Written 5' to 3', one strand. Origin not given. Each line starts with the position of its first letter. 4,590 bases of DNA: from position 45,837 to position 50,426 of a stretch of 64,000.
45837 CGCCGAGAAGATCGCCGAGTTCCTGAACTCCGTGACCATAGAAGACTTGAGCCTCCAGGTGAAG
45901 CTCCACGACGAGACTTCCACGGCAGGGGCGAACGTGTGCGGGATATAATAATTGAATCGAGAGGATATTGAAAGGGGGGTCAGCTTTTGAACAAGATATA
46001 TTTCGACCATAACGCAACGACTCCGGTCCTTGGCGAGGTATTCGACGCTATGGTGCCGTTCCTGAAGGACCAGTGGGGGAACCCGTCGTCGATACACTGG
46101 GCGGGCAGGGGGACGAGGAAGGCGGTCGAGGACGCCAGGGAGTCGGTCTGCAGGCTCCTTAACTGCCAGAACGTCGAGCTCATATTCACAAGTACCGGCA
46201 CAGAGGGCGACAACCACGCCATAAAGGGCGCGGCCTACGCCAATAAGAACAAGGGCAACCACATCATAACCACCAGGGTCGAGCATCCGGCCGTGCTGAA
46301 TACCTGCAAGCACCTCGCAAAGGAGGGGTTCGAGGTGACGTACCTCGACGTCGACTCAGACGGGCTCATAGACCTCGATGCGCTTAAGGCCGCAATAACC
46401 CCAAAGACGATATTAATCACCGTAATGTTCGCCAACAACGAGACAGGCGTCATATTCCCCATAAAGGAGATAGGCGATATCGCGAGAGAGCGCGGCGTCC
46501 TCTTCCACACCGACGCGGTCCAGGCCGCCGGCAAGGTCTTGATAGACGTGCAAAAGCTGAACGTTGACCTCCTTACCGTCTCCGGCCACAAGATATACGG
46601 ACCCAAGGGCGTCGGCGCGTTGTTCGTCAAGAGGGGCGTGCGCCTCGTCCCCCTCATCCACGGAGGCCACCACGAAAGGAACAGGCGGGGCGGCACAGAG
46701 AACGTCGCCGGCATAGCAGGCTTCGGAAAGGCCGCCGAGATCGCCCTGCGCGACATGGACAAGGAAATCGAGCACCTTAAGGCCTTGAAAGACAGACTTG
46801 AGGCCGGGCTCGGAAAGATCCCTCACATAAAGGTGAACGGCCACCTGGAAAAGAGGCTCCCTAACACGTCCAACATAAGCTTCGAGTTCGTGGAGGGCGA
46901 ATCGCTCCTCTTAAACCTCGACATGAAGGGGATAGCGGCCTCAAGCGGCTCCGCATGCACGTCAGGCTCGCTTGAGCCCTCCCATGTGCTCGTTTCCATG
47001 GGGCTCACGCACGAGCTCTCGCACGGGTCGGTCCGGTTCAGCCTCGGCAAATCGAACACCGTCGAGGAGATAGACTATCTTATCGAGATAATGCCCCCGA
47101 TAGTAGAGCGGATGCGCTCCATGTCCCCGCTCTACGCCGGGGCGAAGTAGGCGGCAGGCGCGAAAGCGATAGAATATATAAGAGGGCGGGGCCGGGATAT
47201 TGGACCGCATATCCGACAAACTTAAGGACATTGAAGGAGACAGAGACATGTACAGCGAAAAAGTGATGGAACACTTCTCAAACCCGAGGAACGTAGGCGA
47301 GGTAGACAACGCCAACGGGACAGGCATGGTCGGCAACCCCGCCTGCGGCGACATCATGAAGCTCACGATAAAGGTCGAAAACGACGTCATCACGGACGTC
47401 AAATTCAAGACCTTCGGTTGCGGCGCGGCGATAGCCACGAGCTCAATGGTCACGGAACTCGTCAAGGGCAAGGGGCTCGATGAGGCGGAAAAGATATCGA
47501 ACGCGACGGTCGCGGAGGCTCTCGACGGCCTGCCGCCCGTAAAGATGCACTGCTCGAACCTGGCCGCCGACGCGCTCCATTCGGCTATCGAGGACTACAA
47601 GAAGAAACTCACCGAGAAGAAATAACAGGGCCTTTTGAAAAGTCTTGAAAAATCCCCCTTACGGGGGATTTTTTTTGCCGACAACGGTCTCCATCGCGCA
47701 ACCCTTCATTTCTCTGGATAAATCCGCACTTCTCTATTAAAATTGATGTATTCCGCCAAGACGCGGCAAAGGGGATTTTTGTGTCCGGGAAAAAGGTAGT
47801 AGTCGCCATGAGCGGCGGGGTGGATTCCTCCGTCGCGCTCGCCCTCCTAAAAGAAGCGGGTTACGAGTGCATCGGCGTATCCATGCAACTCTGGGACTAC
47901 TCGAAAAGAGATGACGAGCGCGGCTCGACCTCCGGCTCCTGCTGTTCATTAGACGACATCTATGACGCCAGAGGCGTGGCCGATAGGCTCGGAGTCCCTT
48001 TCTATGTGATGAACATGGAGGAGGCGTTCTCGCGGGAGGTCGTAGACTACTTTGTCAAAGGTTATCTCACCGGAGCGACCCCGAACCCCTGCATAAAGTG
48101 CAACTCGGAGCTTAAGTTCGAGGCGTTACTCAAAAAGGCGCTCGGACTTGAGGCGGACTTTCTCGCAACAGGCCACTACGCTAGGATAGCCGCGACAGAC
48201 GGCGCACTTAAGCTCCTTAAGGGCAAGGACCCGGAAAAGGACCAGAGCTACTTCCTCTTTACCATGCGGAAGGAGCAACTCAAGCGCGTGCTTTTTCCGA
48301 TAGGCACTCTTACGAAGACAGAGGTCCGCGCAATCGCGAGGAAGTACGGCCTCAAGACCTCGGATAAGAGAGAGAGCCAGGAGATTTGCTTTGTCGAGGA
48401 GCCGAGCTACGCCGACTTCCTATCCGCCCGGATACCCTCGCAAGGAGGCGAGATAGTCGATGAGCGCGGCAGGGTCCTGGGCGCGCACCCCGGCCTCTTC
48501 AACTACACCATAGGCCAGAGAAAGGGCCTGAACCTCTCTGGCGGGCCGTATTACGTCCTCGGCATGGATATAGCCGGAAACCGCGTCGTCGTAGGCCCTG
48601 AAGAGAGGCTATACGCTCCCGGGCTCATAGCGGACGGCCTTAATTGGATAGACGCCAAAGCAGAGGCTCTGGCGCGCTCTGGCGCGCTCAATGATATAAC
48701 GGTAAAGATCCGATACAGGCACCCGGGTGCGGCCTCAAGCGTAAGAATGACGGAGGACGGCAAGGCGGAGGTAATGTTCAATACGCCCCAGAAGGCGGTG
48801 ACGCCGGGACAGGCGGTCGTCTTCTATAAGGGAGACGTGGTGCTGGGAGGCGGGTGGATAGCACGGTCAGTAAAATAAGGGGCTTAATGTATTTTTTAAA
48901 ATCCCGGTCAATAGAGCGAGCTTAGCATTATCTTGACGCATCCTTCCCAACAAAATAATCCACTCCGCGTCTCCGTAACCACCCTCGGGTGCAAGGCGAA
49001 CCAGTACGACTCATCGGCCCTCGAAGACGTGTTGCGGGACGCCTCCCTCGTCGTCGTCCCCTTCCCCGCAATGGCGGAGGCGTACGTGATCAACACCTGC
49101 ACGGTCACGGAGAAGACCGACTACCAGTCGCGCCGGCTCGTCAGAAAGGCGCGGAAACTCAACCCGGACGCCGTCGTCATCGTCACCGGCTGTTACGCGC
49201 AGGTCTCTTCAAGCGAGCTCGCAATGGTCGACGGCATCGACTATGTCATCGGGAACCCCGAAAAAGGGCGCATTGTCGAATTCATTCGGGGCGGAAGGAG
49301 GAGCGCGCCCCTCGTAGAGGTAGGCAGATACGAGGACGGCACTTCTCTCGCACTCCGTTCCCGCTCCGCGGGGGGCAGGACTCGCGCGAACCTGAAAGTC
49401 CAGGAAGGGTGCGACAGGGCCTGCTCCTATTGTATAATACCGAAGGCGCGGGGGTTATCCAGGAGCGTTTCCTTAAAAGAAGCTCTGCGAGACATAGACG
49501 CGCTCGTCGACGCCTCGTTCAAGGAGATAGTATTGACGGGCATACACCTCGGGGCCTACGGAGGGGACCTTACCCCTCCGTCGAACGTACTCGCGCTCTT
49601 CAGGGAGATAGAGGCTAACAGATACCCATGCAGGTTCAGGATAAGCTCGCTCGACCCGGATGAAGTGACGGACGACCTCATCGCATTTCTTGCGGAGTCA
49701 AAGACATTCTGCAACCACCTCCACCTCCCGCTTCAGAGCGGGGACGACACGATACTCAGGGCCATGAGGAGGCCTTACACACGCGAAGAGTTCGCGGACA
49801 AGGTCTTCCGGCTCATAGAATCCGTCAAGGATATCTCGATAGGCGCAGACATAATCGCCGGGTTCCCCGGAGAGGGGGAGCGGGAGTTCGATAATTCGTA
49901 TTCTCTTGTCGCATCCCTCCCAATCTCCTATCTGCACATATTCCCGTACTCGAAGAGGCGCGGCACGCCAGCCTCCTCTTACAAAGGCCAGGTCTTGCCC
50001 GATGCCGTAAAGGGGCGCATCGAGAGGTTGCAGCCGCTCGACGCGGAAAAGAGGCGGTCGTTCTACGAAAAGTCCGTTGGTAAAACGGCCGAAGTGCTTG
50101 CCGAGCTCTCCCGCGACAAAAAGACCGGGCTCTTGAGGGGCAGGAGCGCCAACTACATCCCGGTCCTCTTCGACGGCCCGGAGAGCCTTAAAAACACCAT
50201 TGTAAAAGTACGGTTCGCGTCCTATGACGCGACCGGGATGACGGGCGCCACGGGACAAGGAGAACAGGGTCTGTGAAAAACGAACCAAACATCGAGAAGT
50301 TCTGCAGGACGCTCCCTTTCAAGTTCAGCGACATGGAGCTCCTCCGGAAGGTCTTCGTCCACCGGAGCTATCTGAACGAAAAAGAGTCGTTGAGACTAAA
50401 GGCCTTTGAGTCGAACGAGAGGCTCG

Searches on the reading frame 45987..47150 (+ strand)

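Call 52: search_protein_families(library=pfam, proteins=[window:45987-47150:+], max_evalue=0.00001)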
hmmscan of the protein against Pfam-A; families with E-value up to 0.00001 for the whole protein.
window:45987-47150:+ (387 aa): 4 families
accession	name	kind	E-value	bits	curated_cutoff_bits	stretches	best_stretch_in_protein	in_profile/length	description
PF00266.25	Aminotran_5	-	6.8e-87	292.3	21.5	1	4-365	1-371/371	Aminotransferase class-V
PF01041.23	DegT_DnrJ_EryC1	-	4.9e-10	39.6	19.8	1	66-183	43-152/360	DegT/DnrJ/EryC1/StrS aminotransferase family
PF01212.27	Beta_elim_lyase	-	3.8e-08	33.4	27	1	45-280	32-270/288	Beta-eliminating lyase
PF00155.27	Aminotran_1_2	-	6.9e-07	29.2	19.7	1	47-178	44-187/361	Aminotransferase class I and II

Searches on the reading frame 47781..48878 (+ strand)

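Call 52: search_protein_families(library=pfam, proteins=[window:47781-48878:+], max_evalue=0.00001)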
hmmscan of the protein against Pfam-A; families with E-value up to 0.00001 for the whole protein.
window:47781-48878:+ (365 aa): 3 families
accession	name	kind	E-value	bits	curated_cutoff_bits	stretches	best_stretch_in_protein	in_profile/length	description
PF03054.22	tRNA_Me_trans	-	7.6e-78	261.2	20.6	1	4-207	1-202/202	tRNA methyl transferase HUP domain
PF20258.4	tRNA_Me_trans_C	-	1e-20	74.3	20.6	1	282-360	4-77/77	Aminomethyltransferase beta-barrel domain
PF20259.3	tRNA_Me_trans_M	-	3e-19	68.7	27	1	212-272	2-65/66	tRNA methyl transferase PRC-barrel domain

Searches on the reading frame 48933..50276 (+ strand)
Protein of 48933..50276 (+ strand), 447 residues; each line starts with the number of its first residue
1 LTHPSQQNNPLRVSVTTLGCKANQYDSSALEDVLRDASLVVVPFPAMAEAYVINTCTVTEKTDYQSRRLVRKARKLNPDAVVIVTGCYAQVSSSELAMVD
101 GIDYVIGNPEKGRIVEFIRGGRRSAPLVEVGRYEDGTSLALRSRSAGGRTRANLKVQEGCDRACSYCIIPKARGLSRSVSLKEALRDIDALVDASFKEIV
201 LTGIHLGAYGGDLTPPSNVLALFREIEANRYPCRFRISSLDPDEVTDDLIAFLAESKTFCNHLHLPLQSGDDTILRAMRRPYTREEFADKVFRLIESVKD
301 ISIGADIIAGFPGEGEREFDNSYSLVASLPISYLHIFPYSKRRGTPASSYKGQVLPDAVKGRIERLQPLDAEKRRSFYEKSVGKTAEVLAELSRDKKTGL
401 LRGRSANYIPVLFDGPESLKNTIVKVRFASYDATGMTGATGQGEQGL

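Call 52: search_protein_families(library=pfam, proteins=[window:48933-50276:+], max_evalue=0.00001)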
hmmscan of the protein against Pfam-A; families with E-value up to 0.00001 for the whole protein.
window:48933-50276:+ (447 aa): 2 families
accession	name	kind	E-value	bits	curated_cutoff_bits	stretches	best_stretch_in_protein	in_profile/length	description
PF00919.26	UPF0004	-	1.8e-23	82.9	27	1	12-107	1-98/98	Uncharacterized protein family UPF0004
PF04055.27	Radical_SAM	-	3.3e-22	79.9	29.5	1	155-325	2-165/166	Radical SAM superfamily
